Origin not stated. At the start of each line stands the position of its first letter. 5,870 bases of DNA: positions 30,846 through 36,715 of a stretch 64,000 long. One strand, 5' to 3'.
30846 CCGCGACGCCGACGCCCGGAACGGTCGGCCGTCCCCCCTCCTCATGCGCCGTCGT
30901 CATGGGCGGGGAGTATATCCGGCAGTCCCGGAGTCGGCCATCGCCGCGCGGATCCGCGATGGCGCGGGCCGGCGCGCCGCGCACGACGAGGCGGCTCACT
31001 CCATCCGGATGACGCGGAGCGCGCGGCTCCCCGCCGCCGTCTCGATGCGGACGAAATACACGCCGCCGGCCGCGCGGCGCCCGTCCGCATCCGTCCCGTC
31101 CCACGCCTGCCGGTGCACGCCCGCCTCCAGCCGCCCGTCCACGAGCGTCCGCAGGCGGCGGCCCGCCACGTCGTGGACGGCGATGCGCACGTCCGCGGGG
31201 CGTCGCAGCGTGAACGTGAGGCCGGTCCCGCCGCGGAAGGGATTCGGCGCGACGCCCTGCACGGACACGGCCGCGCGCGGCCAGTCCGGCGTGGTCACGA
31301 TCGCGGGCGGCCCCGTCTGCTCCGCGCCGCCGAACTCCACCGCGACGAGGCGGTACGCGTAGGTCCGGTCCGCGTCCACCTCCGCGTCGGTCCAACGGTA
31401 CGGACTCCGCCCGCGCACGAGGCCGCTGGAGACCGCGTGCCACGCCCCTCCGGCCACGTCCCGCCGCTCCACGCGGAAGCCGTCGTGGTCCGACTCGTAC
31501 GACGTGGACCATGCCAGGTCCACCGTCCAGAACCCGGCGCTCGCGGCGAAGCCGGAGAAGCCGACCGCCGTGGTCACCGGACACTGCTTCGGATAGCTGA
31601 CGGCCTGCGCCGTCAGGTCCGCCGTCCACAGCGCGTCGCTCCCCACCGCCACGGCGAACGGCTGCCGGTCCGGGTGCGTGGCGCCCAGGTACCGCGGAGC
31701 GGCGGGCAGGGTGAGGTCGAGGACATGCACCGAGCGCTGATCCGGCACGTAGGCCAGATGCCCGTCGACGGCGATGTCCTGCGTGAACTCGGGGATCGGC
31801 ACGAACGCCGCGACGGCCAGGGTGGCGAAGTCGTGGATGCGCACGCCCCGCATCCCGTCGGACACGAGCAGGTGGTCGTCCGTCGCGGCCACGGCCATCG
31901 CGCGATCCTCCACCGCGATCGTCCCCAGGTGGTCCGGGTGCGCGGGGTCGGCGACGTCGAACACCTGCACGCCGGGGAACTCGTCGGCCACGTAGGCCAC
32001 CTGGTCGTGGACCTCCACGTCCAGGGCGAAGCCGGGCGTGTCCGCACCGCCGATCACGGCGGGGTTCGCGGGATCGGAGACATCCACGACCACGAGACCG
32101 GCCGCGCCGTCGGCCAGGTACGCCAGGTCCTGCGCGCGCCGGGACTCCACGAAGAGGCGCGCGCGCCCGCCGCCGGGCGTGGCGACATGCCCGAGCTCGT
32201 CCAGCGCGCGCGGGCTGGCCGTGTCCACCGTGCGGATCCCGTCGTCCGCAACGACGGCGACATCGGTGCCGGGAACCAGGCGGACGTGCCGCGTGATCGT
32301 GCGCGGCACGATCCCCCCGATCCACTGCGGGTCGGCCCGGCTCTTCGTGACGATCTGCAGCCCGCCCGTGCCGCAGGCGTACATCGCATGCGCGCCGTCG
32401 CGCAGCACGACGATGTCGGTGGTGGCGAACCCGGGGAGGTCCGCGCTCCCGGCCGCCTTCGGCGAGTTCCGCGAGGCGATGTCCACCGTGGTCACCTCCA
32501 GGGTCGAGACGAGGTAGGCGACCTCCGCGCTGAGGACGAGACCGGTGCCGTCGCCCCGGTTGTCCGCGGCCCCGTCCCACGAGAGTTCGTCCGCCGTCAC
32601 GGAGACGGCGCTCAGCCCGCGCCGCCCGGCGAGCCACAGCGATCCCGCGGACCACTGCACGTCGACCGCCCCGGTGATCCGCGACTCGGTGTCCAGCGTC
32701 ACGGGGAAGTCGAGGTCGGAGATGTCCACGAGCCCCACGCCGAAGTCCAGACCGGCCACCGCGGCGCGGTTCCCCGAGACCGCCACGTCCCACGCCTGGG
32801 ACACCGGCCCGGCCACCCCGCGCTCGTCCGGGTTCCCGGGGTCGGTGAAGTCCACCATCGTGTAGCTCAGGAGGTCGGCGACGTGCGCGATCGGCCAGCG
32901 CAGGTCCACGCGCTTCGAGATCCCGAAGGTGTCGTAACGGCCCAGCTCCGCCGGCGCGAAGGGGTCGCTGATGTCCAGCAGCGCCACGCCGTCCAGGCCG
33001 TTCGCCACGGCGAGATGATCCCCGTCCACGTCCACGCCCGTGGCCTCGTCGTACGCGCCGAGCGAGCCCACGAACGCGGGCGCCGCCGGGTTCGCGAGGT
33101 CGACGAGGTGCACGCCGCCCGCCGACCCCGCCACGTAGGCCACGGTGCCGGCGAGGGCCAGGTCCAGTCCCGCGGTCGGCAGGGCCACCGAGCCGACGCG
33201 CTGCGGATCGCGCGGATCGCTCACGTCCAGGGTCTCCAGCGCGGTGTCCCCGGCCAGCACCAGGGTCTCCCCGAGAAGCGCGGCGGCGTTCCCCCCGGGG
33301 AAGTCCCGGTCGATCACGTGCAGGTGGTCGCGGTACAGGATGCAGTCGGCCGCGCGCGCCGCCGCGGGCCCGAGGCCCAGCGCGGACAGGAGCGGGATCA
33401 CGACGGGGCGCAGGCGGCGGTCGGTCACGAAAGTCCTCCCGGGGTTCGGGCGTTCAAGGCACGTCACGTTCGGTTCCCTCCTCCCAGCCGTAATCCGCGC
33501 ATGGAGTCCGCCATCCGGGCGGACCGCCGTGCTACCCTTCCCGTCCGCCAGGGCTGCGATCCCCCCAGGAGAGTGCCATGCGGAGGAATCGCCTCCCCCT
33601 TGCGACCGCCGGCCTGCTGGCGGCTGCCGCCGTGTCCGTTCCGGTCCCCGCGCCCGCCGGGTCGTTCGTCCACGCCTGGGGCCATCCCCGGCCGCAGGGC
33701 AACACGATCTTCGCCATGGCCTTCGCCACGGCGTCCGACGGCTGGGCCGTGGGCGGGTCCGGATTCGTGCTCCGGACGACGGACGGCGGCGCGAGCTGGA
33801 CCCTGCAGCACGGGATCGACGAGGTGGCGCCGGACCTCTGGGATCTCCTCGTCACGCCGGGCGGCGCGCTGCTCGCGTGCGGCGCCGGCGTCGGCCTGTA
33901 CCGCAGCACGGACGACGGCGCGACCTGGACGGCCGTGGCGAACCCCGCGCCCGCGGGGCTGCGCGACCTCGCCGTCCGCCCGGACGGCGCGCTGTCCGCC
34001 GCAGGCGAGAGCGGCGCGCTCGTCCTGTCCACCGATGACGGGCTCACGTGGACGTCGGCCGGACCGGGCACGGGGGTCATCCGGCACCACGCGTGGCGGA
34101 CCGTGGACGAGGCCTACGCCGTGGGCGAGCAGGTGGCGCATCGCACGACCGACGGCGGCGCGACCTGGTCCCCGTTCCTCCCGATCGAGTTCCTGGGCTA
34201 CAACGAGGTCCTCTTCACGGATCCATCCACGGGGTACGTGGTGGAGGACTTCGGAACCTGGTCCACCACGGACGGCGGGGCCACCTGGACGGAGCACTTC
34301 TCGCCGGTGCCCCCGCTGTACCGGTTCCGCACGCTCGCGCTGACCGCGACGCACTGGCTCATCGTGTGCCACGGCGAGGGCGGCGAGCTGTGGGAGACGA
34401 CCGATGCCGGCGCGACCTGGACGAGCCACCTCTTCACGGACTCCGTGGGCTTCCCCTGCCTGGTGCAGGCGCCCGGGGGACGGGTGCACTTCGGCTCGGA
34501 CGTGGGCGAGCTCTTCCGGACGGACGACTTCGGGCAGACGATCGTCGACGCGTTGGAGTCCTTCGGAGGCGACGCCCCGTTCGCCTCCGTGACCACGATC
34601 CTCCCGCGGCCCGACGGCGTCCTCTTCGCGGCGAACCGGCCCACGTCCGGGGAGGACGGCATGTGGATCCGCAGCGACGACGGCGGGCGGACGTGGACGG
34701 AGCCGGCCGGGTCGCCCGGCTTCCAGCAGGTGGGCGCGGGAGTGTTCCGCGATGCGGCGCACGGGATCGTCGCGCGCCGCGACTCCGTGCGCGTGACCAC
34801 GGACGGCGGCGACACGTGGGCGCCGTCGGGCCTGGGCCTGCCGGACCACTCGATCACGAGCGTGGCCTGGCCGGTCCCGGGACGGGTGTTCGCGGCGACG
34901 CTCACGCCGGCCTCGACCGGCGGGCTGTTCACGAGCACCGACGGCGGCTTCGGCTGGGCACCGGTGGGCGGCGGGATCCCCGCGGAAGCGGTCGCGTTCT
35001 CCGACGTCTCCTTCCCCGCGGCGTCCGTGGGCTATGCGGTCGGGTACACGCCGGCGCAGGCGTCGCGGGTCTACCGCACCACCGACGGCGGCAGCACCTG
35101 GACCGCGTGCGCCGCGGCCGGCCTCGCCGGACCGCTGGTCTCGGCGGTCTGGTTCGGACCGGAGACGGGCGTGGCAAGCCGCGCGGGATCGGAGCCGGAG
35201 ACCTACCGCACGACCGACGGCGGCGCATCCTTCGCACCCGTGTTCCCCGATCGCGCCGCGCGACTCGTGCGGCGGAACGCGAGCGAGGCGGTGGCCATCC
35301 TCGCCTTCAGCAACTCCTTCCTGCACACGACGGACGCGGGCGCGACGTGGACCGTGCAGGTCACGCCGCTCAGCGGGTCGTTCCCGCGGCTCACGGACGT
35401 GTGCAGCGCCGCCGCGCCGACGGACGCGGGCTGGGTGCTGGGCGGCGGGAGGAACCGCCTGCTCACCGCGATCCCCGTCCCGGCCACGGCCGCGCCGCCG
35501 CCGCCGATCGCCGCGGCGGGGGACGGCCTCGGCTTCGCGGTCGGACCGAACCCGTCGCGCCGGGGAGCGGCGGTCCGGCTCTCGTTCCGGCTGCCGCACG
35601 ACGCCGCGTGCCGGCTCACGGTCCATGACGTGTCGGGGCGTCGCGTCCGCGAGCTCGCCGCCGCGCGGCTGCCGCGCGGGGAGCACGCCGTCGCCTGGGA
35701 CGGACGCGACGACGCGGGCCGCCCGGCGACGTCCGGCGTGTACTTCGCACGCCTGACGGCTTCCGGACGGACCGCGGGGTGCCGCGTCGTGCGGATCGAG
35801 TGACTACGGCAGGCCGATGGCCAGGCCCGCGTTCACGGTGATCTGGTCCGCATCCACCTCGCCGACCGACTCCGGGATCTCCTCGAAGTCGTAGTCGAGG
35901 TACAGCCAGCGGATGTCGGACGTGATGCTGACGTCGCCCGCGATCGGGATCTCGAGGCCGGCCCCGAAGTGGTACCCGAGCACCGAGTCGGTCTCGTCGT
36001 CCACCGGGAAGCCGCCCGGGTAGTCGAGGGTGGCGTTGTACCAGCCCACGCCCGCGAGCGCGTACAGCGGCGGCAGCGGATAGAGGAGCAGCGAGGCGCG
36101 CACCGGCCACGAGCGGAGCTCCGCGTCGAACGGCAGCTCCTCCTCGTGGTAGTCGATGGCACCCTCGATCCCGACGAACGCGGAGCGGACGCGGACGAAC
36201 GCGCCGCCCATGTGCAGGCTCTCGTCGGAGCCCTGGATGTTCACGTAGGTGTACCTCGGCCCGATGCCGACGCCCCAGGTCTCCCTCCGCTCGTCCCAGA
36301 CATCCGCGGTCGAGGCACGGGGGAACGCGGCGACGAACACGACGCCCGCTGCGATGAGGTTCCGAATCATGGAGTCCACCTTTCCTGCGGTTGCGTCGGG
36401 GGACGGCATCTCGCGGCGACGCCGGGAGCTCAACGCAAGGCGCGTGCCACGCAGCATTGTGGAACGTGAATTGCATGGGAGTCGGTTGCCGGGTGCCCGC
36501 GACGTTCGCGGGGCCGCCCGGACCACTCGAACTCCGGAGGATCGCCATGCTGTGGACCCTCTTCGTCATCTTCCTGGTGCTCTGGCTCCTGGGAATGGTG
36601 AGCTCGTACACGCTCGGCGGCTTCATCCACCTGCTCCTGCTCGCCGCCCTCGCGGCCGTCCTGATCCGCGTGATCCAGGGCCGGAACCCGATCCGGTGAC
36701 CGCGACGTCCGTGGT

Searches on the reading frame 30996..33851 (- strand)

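Call 25: search_protein_families(library=pfam, proteins=[window:30996-33851:-], max_evalue=0.001)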
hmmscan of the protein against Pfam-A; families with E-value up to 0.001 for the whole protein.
window:30996-33851:- (951 aa): 3 families
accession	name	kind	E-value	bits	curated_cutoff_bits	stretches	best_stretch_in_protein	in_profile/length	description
PF08309.17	LVIVD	-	2.4e-30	104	20.2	1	577-605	14-42/42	LVIVD repeat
PF13860.13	FlgD_ig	-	1.4e-10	41.4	27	1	875-940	9-77/79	FlgD Ig-like domain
PF09826.15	Beta_propel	-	0.00018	21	22.4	0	587-660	330-414/495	Beta propeller domain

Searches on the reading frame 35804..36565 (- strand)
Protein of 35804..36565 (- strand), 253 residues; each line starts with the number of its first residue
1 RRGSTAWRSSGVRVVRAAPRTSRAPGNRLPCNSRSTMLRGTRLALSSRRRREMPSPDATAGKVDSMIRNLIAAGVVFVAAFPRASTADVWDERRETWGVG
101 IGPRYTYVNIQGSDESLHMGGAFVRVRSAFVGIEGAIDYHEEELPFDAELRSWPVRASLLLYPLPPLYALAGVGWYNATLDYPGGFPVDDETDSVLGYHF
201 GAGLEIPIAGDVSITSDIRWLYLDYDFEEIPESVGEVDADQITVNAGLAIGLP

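Call 25: search_protein_families(library=pfam, proteins=[window:35804-36565:-], max_evalue=0.001)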
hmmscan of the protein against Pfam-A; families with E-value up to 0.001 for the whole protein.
window:35804-36565:- (253 aa): 1 family
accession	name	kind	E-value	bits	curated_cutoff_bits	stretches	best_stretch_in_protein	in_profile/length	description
PF13505.12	OMP_b-brl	-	9.1e-11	42.7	28.7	1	77-247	5-172/175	Outer membrane protein beta-barrel domain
